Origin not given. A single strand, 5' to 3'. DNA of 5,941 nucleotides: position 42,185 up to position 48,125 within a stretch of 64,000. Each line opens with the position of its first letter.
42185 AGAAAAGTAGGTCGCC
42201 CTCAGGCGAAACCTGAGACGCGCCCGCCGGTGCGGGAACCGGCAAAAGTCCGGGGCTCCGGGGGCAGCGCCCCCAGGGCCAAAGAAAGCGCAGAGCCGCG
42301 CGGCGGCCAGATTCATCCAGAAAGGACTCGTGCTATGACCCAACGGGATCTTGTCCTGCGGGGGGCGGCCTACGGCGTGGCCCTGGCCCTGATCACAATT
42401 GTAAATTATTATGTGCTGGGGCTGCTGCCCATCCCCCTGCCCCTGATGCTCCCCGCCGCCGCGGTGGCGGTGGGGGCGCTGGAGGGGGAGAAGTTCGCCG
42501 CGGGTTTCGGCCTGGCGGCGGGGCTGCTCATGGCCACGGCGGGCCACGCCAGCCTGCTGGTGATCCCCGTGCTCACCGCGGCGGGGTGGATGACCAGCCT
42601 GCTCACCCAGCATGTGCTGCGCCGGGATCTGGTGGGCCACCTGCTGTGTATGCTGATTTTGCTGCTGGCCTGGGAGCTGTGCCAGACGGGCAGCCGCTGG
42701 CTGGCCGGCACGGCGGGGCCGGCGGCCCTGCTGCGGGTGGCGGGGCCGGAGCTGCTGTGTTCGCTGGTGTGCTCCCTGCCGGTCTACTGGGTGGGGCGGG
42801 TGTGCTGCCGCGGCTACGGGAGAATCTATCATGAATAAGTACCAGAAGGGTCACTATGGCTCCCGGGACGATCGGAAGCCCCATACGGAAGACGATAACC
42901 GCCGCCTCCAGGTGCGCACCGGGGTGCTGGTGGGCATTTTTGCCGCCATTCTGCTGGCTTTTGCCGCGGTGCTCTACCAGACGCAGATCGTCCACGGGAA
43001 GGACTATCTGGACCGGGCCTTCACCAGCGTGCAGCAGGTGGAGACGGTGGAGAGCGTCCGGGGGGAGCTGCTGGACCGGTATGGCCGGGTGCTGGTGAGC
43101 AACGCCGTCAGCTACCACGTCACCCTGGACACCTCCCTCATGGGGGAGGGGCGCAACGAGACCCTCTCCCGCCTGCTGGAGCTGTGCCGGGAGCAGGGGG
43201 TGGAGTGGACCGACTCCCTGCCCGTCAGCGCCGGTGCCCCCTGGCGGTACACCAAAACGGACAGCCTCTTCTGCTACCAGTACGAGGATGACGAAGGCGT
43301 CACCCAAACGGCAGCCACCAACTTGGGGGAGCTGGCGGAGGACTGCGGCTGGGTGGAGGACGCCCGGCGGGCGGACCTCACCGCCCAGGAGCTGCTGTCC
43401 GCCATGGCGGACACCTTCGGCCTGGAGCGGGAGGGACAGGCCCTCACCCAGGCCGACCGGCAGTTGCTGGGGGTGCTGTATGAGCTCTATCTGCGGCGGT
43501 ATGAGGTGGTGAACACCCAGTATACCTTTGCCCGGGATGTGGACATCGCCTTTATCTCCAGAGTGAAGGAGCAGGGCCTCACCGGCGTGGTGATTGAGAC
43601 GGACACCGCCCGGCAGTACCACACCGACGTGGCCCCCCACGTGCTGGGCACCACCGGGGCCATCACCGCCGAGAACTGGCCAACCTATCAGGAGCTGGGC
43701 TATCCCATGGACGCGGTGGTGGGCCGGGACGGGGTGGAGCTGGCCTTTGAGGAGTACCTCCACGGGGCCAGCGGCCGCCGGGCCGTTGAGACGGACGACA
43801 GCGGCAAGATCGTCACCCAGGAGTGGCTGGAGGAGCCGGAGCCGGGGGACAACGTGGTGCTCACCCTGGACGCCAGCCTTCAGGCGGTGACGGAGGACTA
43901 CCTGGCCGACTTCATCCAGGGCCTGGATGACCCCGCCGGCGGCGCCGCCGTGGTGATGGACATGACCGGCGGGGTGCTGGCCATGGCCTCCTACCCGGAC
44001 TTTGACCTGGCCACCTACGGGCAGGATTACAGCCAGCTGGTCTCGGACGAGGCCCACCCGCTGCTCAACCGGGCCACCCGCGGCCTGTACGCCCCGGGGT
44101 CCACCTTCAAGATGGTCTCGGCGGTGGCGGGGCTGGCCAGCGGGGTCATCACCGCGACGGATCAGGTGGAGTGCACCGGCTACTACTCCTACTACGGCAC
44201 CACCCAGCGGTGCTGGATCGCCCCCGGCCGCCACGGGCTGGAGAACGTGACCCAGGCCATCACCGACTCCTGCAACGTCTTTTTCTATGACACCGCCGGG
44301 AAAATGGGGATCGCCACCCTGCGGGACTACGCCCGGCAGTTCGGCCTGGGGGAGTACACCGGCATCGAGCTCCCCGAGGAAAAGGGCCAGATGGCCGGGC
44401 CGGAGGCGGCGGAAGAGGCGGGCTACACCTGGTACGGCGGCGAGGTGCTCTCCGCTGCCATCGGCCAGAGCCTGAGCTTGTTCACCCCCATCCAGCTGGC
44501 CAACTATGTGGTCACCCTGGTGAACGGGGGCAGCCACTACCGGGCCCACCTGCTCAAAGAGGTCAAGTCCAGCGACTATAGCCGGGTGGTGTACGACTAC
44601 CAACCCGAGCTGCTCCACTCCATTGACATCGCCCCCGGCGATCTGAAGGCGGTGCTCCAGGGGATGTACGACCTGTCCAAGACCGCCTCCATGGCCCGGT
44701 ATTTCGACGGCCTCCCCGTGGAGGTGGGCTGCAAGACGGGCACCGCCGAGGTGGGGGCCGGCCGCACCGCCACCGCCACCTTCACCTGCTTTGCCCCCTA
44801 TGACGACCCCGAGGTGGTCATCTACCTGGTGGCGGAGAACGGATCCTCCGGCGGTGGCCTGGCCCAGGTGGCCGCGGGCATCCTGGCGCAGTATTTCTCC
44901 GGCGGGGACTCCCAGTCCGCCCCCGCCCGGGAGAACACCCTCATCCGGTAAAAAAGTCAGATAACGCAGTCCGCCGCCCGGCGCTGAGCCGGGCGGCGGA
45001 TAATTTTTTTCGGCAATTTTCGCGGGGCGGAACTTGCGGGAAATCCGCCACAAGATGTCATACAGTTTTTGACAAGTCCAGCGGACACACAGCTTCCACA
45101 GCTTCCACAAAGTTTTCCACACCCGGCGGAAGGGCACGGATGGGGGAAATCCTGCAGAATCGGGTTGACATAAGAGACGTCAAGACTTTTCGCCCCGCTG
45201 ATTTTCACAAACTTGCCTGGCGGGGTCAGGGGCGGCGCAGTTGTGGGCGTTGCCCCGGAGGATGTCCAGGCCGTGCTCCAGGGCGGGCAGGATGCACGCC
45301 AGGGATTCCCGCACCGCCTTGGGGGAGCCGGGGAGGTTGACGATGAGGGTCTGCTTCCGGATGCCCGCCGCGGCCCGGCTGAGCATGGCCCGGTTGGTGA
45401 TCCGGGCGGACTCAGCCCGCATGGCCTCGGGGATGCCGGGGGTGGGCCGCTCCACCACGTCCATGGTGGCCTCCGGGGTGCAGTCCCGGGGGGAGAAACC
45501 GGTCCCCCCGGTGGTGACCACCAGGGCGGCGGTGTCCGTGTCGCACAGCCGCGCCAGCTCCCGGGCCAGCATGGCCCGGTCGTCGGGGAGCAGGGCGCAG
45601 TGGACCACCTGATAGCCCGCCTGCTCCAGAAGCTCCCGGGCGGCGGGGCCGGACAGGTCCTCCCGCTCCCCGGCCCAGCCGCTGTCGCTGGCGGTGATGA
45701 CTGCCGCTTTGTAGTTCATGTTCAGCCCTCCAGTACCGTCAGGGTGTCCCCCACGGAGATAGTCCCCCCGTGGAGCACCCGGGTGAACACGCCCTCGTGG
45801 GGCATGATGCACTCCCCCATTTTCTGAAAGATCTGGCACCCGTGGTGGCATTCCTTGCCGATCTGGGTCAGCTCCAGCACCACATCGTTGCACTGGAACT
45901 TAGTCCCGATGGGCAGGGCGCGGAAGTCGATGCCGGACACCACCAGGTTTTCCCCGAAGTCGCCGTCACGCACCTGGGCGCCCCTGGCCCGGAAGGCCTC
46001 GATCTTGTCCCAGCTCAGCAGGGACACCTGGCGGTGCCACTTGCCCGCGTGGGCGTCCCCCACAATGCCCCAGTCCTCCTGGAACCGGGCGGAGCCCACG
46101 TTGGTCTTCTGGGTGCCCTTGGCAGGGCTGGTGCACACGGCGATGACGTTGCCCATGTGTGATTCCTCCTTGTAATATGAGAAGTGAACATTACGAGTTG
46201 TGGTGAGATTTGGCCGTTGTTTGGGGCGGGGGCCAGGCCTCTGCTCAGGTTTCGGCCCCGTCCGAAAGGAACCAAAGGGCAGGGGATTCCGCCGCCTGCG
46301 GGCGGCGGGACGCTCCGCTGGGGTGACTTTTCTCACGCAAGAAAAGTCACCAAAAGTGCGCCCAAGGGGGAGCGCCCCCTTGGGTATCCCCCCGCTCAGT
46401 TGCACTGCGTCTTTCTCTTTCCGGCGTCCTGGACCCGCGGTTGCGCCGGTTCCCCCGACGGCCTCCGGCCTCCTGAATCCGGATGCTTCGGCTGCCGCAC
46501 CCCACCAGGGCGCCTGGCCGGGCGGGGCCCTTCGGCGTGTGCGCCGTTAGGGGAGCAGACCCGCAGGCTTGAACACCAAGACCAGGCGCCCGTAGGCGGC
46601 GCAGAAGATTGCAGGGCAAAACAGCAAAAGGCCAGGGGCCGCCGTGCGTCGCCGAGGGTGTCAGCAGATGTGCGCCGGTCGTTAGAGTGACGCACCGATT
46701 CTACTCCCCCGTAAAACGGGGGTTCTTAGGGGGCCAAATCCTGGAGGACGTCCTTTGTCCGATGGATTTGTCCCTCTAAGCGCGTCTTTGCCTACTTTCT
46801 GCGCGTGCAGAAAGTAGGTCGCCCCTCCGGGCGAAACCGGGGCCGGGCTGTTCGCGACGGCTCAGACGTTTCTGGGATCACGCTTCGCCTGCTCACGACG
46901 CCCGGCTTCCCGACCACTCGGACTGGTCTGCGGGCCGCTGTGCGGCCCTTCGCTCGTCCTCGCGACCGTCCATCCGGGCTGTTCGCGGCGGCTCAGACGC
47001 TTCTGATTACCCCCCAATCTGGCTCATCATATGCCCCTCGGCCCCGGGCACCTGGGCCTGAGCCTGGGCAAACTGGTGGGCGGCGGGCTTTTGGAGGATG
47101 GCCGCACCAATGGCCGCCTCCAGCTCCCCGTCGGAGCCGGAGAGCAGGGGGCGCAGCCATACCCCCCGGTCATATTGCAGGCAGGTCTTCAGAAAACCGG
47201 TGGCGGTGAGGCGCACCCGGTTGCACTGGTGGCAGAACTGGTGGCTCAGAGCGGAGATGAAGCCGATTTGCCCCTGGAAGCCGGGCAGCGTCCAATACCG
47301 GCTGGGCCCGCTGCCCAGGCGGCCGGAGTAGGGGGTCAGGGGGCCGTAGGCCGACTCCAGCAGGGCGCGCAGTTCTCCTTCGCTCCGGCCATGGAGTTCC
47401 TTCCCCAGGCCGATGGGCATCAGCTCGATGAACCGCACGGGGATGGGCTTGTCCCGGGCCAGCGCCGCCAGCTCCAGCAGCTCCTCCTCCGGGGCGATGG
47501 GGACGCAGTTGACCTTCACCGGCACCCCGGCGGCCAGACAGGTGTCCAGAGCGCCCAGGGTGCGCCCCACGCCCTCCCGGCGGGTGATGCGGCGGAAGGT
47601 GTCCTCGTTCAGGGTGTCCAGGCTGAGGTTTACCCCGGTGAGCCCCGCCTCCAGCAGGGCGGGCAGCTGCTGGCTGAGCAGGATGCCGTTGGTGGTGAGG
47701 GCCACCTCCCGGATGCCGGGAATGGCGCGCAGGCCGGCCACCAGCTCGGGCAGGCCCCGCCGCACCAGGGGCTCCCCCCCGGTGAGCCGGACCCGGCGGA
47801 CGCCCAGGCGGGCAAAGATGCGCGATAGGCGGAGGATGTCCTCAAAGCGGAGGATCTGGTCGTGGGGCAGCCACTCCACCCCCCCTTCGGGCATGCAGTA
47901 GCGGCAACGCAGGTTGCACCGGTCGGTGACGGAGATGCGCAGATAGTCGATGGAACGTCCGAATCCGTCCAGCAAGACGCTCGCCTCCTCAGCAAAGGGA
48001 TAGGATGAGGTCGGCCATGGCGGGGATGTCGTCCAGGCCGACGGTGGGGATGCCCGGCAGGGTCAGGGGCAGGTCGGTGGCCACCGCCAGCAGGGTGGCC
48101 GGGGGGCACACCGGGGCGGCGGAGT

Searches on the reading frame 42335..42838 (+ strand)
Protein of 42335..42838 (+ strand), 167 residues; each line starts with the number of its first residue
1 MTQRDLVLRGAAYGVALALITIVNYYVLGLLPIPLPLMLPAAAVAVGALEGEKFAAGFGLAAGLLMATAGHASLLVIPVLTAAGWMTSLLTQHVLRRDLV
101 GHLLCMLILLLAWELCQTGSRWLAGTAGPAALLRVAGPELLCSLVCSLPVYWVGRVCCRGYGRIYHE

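Call 22: find_encoding_contigs(protein=window:42335-42838:+, flank=4000, max_places=10)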
Protein window:42335-42838:+ (167 aa): 22 contigs read that carry it; 10 places shown.
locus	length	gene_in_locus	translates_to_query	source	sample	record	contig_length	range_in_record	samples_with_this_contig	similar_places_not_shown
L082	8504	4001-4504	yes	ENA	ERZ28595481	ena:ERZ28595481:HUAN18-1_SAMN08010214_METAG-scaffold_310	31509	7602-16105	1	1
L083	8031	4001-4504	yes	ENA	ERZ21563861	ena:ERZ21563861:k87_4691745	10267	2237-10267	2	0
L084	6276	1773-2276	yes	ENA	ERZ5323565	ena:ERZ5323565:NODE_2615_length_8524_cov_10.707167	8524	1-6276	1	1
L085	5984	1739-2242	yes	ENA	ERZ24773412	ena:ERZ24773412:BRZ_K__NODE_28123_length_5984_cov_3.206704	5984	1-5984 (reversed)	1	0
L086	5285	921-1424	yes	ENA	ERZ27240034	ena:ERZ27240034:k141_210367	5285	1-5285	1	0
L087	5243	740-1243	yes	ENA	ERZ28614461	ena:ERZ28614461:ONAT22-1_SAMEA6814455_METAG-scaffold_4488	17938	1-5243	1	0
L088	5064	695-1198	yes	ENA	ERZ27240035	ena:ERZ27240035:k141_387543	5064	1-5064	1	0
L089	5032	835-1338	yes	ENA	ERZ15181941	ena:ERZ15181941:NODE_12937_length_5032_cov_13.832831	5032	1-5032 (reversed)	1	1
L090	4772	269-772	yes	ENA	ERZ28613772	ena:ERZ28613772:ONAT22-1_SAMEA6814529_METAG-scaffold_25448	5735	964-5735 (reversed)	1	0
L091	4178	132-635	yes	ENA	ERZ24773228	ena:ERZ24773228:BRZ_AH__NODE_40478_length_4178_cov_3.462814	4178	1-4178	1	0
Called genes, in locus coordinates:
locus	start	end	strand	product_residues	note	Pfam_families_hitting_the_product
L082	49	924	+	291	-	PF03631:Virul_fac_BrkB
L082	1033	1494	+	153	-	-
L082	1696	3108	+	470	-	PF00919:UPF0004, PF04055:Radical_SAM, PF01938:TRAM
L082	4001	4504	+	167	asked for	-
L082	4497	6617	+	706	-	PF03717:PBP_dimer, PF00905:Transpeptidase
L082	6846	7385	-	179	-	PF00994:MoCF_biosynth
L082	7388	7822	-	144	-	PF03473:MOSC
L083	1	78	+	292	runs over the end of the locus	PF00657:Lipase_GDSL (weak), PF13472:Lipase_GDSL_2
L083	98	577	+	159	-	PF14270:DUF4358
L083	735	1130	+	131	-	PF19808:DUF6291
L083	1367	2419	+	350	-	PF01384:PHO4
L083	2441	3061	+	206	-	PF01865:PhoU_div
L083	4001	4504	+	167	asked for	-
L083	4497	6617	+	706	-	PF03717:PBP_dimer, PF00905:Transpeptidase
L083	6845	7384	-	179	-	PF00994:MoCF_biosynth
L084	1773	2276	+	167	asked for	-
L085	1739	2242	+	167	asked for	-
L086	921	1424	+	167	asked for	-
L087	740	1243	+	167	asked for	-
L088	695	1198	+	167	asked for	-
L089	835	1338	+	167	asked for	-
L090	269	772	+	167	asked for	-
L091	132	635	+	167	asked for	-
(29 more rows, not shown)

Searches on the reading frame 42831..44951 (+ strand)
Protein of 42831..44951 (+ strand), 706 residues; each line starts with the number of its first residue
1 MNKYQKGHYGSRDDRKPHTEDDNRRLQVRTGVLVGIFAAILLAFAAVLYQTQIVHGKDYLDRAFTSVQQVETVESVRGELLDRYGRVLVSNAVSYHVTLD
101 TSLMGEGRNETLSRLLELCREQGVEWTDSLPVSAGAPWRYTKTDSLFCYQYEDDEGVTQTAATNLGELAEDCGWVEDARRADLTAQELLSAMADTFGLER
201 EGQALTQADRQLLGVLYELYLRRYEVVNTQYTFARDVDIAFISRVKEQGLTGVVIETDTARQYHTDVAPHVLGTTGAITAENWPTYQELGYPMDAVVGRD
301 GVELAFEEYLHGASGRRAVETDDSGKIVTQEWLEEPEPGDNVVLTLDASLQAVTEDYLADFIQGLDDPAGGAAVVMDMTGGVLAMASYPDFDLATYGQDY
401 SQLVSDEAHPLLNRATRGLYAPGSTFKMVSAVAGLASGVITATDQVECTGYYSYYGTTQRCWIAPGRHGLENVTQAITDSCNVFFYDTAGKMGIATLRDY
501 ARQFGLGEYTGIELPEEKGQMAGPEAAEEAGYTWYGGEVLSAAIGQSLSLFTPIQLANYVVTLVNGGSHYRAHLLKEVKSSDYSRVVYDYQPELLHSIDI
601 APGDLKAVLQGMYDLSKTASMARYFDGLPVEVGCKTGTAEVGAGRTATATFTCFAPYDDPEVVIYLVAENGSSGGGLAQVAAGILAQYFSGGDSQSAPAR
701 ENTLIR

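Call 8: search_protein_families(library=pfam, proteins=[window:42831-44951:+], max_evalue=0.001)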
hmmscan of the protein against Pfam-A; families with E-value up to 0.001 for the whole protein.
window:42831-44951:+ (706 aa): 2 families
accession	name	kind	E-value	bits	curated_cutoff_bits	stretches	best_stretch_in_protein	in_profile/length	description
PF00905.27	Transpeptidase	-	6e-55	187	22.1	1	371-677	1-289/299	Penicillin binding protein transpeptidase domain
PF03717.20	PBP_dimer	-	2.8e-26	93.5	24.4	1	74-330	3-178/180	Penicillin-binding Protein dimerisation domain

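Call 15: find_related_loci(query=window:42831-44951:+, collection=genome_contigs, flank=10000)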
Query window:42831-44951:+ (706 aa) in genome_contigs; peptide patterns used: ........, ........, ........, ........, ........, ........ (x = any residue, [..] = any of these).
460 stretches matched a pattern; 430 encode a relative of the query (tblastn E <= 1e-3); the best 80 are kept; 80 distinct loci.
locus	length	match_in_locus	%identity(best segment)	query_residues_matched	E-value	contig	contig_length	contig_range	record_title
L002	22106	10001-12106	77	6-706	0e+0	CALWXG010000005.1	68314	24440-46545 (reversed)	MAG: uncultured Oscillospiraceae bacterium isolate BRZ_CL__bin8 genome assembly, contig: BRZ_CL__NODE_491_length_68314_c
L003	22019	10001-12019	52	47-705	0e+0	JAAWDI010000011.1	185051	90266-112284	MAG: Oscillospiraceae bacterium isolate ABMPRH_153_0 k141_306136, whole genome shotgun sequence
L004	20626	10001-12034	47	44-698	0e+0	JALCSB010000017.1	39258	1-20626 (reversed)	MAG: Intestinimonas sp. isolate UW_MP_OSCL3_1 Ga0455774_000330, whole genome shotgun sequence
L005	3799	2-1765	47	106-704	2e-173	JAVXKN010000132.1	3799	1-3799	MAG: Oscillospiraceae bacterium isolate CGS6M1-bin19 NODE_132_length_3799_cov_2.176249, whole genome shotgun sequence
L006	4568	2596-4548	39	46-704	3e-139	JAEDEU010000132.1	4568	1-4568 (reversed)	MAG: Clostridiaceae bacterium isolate MAG066 NODE_16101_length_4568_cov_78.779969, whole genome shotgun sequence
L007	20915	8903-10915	37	48-706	5e-135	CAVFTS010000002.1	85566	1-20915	Oscillospiraceae bacterium isolate H07631-L1_cleanbin_000003 genome assembly, contig: Spades_H07631-L1_contig_97, whole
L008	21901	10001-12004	35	23-705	6e-121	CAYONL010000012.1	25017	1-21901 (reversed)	MAG TPA_asm: uncultured Oscillospiraceae bacterium isolate SRP294416_co3_134 genome assembly, contig: NODE_2747_length_2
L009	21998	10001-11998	32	25-689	4e-115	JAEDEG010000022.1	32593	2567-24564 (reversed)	MAG: Clostridia bacterium isolate MAG052 NODE_1225_length_32593_cov_9.467761, whole genome shotgun sequence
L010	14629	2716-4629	36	44-689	1e-114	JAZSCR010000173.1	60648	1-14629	MAG: Eubacteriales bacterium isolate T1900044604_TS20190070.MAGScoT_cleanbin_000028 SGB_718_k141_1480903, whole genome s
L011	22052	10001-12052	35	20-705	2e-114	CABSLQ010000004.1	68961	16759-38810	MAG TPA_asm: uncultured Ruminococcaceae bacterium isolate MGYG-HGUT-02705 genome assembly, contig: GUT_GENOME158781_4, w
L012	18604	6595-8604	33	23-692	3e-114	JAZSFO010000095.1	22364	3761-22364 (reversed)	MAG: Clostridia bacterium isolate T1900044581_TS20190047.MAGScoT_cleanbin_000017 SGB_570_k141_2700175, whole genome shot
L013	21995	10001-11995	32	25-689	4e-112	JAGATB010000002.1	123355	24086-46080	MAG: Clostridia bacterium isolate RGIG8748 Water_deer_Colon-4__c4966, whole genome shotgun sequence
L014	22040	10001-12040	33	3-691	5e-111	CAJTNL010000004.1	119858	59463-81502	MAG TPA_asm: uncultured Eubacteriales bacterium isolate MGBC103718 genome assembly, contig: MGBC103718.4, whole genome s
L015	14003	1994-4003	33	25-694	2e-109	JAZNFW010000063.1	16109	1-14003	MAG: Clostridia bacterium isolate T1900044711_TS20190177.MAGScoT_cleanbin_000003 SGB_1832_k141_434385, whole genome shot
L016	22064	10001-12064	32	12-698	3e-108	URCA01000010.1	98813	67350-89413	uncultured Ruminococcaceae bacterium isolate UMGS856 genome assembly, contig: NODE_60_length_98813_cov_8.435458, whole g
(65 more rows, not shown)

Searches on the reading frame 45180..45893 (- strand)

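Call 8: search_protein_families(library=pfam, proteins=[window:45180-45893:-], max_evalue=0.001)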
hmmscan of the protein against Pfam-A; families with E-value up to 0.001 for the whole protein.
window:45180-45893:- (237 aa): 1 family
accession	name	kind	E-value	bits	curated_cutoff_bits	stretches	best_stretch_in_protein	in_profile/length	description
PF00994.29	MoCF_biosynth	-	1.5e-30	106.3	26.6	1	64-207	1-144/144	Probable molybdopterin binding domain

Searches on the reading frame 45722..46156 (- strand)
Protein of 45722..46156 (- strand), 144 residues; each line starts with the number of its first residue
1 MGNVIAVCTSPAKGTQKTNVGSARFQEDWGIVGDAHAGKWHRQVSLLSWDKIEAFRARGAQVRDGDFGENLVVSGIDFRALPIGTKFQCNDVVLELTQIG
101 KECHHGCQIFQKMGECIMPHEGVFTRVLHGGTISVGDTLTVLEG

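Call 35: find_encoding_contigs(protein=window:45722-46156:-, flank=2500, max_places=10)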
Protein window:45722-46156:- (144 aa): 22 contigs read that carry it; 10 places shown.
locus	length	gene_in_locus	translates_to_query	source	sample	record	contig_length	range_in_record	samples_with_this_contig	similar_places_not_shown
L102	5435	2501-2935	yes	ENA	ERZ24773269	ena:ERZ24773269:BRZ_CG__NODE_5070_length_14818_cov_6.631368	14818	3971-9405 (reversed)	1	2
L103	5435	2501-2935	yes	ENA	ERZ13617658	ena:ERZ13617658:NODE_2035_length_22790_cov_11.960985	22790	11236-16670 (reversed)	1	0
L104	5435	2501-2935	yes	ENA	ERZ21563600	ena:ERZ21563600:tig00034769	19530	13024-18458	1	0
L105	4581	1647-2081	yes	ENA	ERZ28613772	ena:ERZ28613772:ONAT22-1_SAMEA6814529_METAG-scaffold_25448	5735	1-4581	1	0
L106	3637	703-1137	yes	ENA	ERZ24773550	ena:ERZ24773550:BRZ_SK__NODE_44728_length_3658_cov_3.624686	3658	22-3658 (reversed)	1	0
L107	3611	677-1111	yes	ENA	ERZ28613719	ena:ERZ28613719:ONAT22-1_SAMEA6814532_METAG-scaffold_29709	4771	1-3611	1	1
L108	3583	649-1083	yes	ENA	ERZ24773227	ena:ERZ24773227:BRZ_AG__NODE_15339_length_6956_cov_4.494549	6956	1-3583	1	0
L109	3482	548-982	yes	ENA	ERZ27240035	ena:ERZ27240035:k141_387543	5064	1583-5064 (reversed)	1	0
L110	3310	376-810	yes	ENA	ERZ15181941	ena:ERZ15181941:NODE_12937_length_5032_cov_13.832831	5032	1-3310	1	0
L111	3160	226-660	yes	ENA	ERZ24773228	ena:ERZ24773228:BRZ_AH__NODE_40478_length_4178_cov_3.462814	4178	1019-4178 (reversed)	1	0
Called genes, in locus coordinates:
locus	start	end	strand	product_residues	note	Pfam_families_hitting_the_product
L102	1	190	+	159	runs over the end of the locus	PF01967:MoaC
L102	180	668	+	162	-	PF03205:MobB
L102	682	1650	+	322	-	PF04055:Radical_SAM, PF06463:Mob_synth_C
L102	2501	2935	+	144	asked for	PF03473:MOSC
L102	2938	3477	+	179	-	PF00994:MoCF_biosynth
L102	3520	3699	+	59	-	-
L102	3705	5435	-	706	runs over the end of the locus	PF03717:PBP_dimer, PF00905:Transpeptidase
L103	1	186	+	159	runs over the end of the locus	PF01967:MoaC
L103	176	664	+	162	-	PF03205:MobB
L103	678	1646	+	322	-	PF04055:Radical_SAM, PF06463:Mob_synth_C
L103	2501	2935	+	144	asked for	PF03473:MOSC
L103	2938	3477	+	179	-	PF00994:MoCF_biosynth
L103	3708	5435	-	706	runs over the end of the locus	PF03717:PBP_dimer, PF00905:Transpeptidase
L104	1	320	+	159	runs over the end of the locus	PF01967:MoaC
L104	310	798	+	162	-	PF03205:MobB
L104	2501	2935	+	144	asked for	PF03473:MOSC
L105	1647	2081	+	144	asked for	PF03473:MOSC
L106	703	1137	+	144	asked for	PF03473:MOSC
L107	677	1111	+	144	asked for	PF03473:MOSC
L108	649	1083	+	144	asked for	PF03473:MOSC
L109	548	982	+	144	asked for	PF03473:MOSC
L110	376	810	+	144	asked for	PF03473:MOSC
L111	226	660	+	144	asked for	PF03473:MOSC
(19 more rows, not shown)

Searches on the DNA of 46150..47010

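Call 52: search_rna_families(source=window, start=46150, end=47010, threshold=evalue, max_evalue=10)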
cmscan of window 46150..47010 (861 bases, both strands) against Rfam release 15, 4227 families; matches with E-value up to 10: 1.
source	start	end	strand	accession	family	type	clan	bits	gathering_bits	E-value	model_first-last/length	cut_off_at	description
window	46593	46645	+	RF04006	mir-9338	Gene; miRNA;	-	14.4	98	7.1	1-67/67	no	mir-9338 microRNA precursor family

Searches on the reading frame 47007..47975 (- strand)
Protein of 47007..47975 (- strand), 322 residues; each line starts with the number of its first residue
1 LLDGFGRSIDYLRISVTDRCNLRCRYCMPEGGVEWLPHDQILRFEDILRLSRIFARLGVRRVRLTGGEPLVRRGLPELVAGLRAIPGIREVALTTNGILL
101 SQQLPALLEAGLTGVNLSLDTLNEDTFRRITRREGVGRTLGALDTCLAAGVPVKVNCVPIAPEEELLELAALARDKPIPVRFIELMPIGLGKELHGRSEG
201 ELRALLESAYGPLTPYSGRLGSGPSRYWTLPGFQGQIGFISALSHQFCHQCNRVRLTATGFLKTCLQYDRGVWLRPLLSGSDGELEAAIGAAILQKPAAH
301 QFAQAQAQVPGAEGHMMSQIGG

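Call 8: search_protein_families(library=pfam, proteins=[window:47007-47975:-], max_evalue=0.001)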
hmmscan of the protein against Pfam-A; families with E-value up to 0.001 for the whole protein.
window:47007-47975:- (322 aa): 2 families
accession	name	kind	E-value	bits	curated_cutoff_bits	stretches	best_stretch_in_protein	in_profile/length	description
PF04055.27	Radical_SAM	-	4.5e-31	108.7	29.5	1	14-169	1-162/166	Radical SAM superfamily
PF06463.18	Mob_synth_C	-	2.4e-29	102.3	37.4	1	180-301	3-127/128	Molybdenum Cofactor Synthesis C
